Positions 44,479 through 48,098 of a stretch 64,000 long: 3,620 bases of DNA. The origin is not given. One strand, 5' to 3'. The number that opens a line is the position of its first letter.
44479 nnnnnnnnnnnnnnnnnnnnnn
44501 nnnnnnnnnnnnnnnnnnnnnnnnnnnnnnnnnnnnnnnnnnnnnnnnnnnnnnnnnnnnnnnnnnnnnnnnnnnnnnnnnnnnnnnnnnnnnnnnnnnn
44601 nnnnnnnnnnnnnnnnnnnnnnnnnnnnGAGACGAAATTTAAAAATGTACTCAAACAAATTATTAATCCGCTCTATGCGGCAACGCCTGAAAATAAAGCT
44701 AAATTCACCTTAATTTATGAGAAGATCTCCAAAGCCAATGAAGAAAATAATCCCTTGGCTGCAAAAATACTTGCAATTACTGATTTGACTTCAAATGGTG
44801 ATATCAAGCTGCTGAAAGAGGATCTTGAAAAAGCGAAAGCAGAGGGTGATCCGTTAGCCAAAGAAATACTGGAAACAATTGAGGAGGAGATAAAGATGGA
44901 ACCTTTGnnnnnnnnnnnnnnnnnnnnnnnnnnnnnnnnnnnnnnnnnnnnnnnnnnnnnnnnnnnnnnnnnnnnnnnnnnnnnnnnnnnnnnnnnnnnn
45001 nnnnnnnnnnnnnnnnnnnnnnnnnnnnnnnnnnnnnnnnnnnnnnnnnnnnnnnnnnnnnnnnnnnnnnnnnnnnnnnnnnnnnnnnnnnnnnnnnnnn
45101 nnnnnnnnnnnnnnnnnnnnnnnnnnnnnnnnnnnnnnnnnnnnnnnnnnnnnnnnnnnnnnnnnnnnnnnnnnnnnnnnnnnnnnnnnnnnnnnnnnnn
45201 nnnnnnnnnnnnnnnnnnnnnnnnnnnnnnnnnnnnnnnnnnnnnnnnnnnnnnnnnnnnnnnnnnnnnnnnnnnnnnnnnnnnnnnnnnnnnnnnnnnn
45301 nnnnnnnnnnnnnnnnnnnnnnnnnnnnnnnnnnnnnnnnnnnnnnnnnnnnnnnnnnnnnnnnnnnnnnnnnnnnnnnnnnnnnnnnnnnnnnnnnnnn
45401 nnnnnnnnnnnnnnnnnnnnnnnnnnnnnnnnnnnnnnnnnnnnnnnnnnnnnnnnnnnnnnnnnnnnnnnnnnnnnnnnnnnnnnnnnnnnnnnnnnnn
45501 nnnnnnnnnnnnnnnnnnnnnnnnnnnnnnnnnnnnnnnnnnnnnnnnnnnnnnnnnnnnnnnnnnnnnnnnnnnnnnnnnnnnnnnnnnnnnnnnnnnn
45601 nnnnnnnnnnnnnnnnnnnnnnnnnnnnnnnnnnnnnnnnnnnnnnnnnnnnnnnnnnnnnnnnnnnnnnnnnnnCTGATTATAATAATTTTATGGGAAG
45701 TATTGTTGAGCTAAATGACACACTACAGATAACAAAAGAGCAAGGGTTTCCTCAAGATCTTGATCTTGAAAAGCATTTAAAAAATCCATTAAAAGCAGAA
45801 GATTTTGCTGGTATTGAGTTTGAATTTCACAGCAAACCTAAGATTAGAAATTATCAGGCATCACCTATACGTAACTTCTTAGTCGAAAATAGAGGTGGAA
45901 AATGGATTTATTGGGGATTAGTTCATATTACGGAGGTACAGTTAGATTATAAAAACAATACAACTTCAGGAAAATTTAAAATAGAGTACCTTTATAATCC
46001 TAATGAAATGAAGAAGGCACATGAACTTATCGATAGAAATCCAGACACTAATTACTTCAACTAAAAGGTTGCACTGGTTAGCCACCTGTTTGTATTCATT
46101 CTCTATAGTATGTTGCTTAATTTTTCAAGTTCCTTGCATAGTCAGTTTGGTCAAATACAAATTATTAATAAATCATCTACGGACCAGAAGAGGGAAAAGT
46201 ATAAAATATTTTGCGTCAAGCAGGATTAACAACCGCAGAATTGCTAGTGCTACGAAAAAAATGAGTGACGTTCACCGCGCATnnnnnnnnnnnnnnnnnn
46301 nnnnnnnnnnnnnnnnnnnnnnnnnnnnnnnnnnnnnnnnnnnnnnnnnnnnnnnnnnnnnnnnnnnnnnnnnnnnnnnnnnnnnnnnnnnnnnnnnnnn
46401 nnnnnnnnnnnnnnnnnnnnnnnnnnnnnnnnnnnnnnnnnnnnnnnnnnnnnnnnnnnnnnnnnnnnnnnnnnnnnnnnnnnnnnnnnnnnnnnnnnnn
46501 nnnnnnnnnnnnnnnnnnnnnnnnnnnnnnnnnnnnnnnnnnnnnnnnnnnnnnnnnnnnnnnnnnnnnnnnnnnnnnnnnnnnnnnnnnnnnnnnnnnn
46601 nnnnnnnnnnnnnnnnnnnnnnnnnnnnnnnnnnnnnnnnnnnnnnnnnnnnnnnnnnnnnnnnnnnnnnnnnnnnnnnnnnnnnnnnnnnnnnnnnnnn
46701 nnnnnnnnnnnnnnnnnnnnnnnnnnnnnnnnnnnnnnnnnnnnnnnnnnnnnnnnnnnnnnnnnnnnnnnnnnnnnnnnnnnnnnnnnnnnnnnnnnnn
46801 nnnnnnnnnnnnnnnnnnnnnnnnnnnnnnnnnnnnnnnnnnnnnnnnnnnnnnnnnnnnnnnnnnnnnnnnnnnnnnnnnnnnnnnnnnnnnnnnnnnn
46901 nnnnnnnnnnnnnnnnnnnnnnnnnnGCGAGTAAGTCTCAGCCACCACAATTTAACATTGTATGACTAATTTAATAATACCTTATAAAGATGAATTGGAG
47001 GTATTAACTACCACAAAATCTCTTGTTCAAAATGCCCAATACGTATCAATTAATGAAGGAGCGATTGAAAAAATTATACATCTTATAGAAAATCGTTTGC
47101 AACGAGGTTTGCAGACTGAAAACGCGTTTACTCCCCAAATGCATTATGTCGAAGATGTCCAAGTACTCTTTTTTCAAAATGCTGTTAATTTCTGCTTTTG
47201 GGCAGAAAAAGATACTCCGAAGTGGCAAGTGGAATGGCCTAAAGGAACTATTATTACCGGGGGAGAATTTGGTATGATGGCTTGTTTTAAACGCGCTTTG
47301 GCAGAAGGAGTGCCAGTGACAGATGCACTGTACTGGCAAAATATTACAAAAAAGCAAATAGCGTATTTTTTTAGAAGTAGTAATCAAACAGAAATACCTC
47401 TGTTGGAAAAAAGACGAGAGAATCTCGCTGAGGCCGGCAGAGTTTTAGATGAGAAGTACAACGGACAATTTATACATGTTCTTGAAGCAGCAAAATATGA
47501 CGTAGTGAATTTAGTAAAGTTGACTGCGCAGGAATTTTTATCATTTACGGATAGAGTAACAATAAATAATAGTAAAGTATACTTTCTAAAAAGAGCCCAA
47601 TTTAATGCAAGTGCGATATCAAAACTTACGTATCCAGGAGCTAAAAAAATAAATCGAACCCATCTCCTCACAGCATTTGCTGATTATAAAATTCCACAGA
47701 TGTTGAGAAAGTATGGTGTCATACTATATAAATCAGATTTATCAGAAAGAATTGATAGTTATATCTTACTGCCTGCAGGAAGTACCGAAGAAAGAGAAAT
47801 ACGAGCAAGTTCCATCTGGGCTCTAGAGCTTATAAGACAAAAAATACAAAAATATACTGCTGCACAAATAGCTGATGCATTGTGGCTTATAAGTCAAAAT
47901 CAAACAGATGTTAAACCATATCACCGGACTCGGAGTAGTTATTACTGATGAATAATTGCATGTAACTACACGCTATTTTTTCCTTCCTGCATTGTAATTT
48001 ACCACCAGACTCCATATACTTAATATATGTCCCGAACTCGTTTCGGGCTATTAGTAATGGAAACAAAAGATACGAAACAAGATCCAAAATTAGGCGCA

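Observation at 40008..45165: A ~75-100 aa helical repeat module is shared by the tail of the polytopic membrane protein and the C-terminal extension of the adjacent Clp ATPase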

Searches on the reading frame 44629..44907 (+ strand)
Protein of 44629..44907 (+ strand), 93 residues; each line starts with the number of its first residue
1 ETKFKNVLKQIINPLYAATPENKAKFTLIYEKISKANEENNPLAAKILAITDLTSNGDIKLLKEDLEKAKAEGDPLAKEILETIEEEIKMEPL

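Call 11: search_solved_structures(query=A1, max_evalue=10, show_alignments=2)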
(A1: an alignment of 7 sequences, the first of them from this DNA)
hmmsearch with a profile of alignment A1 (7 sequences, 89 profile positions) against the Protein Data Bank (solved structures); distinct sequences matched with E-value up to 10: 16.
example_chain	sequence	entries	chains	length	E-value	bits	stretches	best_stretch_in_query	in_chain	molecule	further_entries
9k7y_A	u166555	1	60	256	0.43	14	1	43-81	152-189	Cage-i53-Zn1-HEHE-14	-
4lin_A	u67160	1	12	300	0.66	13.5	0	34-67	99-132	Tail needle protein gp26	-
4mlk_A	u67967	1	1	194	0.96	12.9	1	52-86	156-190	CT584 protein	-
6dm9_A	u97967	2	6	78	1.2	12.7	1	58-84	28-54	DHD15_extended_A | DHD15_closed_A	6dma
9dni_A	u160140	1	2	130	1.2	12.6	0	57-84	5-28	De novo designed IR agonist ""S2-F1-S1""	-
9tau_A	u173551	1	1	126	1.4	12.5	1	20-75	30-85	De novo photoenzyme variant ABLE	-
7bjg_A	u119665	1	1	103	1.8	12.1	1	26-69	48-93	SD21996p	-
7jrq_A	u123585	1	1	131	2.1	11.8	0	27-77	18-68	MPP1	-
4zkp_A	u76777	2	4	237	2.4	11.6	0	34-66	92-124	Tail needle protein gp26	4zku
2poh_A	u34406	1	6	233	2.5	11.6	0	34-66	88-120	Head completion protein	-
3hy5_A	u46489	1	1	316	2.5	11.6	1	47-85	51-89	Retinaldehyde-binding protein 1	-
3hx3_A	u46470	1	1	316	2.5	11.6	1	47-85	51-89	Retinaldehyde-binding protein 1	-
4ciz_A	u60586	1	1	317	2.5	11.6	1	47-85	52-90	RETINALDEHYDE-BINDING PROTEIN 1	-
4cj6_A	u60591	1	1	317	2.6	11.6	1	47-85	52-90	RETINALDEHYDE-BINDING PROTEIN 1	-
3c9i_A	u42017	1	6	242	2.9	11.4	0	34-66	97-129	Tail needle protein gp26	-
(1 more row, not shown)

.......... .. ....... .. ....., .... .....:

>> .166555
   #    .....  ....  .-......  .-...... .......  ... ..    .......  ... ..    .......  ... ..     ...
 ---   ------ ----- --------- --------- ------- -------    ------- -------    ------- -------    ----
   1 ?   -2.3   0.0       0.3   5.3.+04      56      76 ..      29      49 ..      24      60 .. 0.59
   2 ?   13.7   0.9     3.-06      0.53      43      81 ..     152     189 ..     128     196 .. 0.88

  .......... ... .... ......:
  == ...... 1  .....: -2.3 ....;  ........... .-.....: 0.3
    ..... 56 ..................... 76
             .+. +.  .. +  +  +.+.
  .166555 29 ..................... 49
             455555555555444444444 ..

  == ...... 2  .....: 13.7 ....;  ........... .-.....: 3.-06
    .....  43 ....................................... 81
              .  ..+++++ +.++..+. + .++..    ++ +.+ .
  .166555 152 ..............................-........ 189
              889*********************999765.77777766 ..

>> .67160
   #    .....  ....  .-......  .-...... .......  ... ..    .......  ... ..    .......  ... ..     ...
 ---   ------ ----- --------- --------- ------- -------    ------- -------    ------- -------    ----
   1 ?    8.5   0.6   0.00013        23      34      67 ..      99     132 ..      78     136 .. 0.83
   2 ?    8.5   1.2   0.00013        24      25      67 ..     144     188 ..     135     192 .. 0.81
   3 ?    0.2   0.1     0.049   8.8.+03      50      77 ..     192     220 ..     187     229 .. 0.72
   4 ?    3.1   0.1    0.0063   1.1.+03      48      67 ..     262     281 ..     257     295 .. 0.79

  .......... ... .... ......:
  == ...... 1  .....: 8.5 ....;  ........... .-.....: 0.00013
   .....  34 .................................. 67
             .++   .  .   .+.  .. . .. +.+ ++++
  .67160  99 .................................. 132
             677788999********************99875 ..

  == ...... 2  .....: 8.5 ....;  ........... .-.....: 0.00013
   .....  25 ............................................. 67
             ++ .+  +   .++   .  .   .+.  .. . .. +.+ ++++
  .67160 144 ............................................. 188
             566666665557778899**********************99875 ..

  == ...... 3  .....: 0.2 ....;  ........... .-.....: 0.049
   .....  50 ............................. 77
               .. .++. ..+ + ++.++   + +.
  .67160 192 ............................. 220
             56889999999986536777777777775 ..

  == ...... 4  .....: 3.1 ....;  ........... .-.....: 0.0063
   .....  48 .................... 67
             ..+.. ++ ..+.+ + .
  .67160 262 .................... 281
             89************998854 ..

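Call 12: search_protein_families(library=pfam, alignment_id=A1, max_evalue=10)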
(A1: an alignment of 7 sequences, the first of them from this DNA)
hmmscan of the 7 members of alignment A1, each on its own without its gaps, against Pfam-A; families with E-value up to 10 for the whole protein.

A. member 1, seq(91 aa): 4 families
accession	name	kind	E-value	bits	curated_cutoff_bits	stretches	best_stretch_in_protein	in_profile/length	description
PF16139.11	DUF4847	-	0.0095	16.3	25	1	20-85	50-118/147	Domain of unknown function (DUF4847)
PF16113.10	ECH_2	-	0.05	13.5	27.2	1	6-84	177-259/335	Enoyl-CoA hydratase/isomerase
PF11266.14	Ald_deCOase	-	0.1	12.8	28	1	21-47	146-172/218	Long-chain fatty aldehyde decarbonylase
PF17541.7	TssC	-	0.11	11.8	25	1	4-87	15-99/430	Type VI secretion system, TssC, VipB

B. families by the number of members that match (of 7 scanned): 21 families
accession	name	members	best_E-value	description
PF08614.16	ATG16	1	0.0035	Autophagy protein 16 (ATG16)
PF16139.11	DUF4847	1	0.0095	Domain of unknown function (DUF4847)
PF06476.17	DUF1090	1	0.015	Protein of unknown function (DUF1090)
PF04977.20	DivIC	1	0.017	Septum formation initiator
PF05812.17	Herpes_BLRF2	1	0.026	Herpesvirus BLRF2 protein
PF10400.15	Vir_act_alpha_C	1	0.031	Virulence activator alpha C-term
PF16515.11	HIP1_clath_bdg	1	0.035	Clathrin-binding domain of Huntingtin-interacting protein 1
PF16113.10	ECH_2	1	0.05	Enoyl-CoA hydratase/isomerase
PF20416.4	UTP20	1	0.065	U3 small nucleolar RNA-associated protein 20 domain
PF02403.27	Seryl_tRNA_N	1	0.068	Seryl-tRNA synthetase N-terminal domain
PF04661.18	Pox_I3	1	0.073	Poxvirus I3 ssDNA-binding protein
PF11266.14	Ald_deCOase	1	0.1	Long-chain fatty aldehyde decarbonylase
PF17541.7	TssC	1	0.11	Type VI secretion system, TssC, VipB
PF18534.6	HBD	1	0.11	Helical bundle domain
PF21538.2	Med15_M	1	0.11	ARC105/Med15 mediator subunit central domain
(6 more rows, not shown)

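Call 13: find_homologous_proteins(query=A1, max_evalue=0.001)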
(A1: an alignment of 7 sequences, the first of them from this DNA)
Query A1 (7 sequences): 2215 candidates shared short words with the query, none scored E <= 0.001.

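Call 25: search_protein_representatives(alignment_id=A1)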
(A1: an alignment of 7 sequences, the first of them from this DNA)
Query: 7 sequences, 89 profile positions. Proteins with E-value up to 0.001 (for the whole library): 134; up to 1e-10: 104; up to 1e-30: 56. The best 134 are listed.
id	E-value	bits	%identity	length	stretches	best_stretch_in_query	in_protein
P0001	1.4e-180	602.2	-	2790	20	2-85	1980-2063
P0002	8.3e-169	564.4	-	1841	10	3-85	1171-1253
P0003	6.6e-133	449.4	-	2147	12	2-85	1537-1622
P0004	9.7e-133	448.8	-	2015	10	3-85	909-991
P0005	7.9e-129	436.3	-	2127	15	3-86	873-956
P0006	6.3e-118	401.4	-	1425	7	2-88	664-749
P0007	7.8e-109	372.2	-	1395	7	2-84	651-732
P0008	6.0e-99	340.5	-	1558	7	2-84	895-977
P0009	2.1e-95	329.2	-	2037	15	1-55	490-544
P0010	7.9e-90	311.3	-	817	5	1-87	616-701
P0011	2.6e-86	300.1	-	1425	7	2-86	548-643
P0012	3.4e-79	277.3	-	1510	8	3-87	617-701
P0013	5.8e-79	276.5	-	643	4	1-88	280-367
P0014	5.4e-78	273.4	-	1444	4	2-88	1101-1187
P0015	1.8e-77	271.7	-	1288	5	2-84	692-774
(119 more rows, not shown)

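Call 50: predict_structure(alignment_id=A4)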
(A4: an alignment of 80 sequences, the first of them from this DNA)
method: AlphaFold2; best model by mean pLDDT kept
length: 93 residues; sequences in the alignment: 80
mean_pLDDT: 90.4   pTM: 0.80
mean pLDDT of the five models: 90.4, 89.6, 89.0, 89.0, 85.9
residues with pLDDT >= 90: 68; 70-90: 22; 50-70: 2; < 50: 1
segments of 3 or more residues with pLDDT < 50: none
pLDDT, mean of each block of 10 residues (from residue 1): 89 86 92 95 92 89 95 94 91 57
secondary structure, 60 per line:
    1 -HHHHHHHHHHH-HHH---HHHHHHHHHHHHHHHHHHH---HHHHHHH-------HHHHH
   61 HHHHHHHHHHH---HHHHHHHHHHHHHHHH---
elements in order: H2-12 H20-38 H42-48 H56-71 H75-90

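Call 81: fold_search(model_id=the predicted structure, library=pdb)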
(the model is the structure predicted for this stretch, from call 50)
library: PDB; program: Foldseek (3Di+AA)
matches with E <= 10: 85; with E <= 0.001: 0
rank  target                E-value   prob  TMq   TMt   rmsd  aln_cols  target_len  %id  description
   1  9jm6_C                2.6e+00  0.23  0.40  0.50   4.0        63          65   13  Crystal structure of de novo designed light-responsive oligomer C5-1 (LRO-C5-1) (released 2025-08-27)
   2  3zlo                  2.6e+00  0.08  0.32  0.24  11.9       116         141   12  Crystal structure of BCL-XL in complex with inhibitor (Compound 6) (released 2013-04-24)
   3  5l0f_A                2.7e+00  0.16  0.39  0.23  13.0        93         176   17  Human metavinculin quadruple mutant (residues 959-1134) (released 2016-08-31)
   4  8ube_D                2.7e+00  0.08  0.30  0.26  11.4        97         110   11  Diversity-generating retroelement (DGR) ribonucleoprotein reverse transcriptase - Resting State 1a (released 2024-10-23)
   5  9r2o_A                3.2e+00  0.07  0.27  0.18  13.4        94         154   19  De novo designed N5 protein fold (released 2025-05-14)
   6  2v75                  3.2e+00  0.04  0.21  0.21  11.8        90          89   12  N-terminal domain of Nab2 (released 2008-01-29)
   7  5t12                  3.6e+00  0.08  0.32  0.16   8.6        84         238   20  N-terminal domain of Enzyme 1 - Nitrogen (released 2016-11-23)
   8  9r2o_B                3.6e+00  0.06  0.27  0.18  13.4       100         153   18  De novo designed N5 protein fold (released 2025-05-14)
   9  3jbi_V                3.9e+00  0.10  0.37  0.29  12.4        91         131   13  MDFF model of the vinculin tail domain bound to F-actin (released 2015-11-04)
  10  7dgw                  3.9e+00  0.07  0.28  0.28  12.9        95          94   14  De novo designed protein H4A2S (released 2021-11-24)
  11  6yld_C                4.1e+00  0.12  0.39  0.27   5.8        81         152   15  Crystal structure of Trichoplax adhaerens trBcl-2L2 bound to trBak BH3 (released 2021-03-17)
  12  4k12_B                4.1e+00  0.06  0.24  0.26   8.2        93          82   13  Structural Basis for Host Specificity of Factor H Binding by Streptococcus pneumoniae (released 2014-04-09)
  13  5kz9                  4.3e+00  0.07  0.34  0.32   8.0        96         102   14  Crystal structure of the Rous sarcoma virus matrix protein. (released 2017-07-26)
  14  8rri_AL               4.3e+00  0.06  0.26  0.16  13.5        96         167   14  Human mitochondrial ribosome in complex with antibiotic tigecycline (released 2025-03-12)
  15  6edz_C                4.3e+00  0.04  0.20  0.05   9.4        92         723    9  Crystal structure of Mycobacterium tuberculosis ICL2 in complex with acetyl-CoA, form I (released 2019-08-14)
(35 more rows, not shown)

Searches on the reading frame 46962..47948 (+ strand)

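Call 17: search_protein_families(library=pfam, proteins=[window:46962-47948:+], max_evalue=0.001)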
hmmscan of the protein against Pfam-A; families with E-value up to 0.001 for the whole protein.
window:46962-47948:+ (328 aa): 1 family
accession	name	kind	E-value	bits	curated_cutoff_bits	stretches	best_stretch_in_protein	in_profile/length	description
PF10343.14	Q_salvage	-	8.6e-66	222.8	25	1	63-328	8-285/285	Queuosine salvage protein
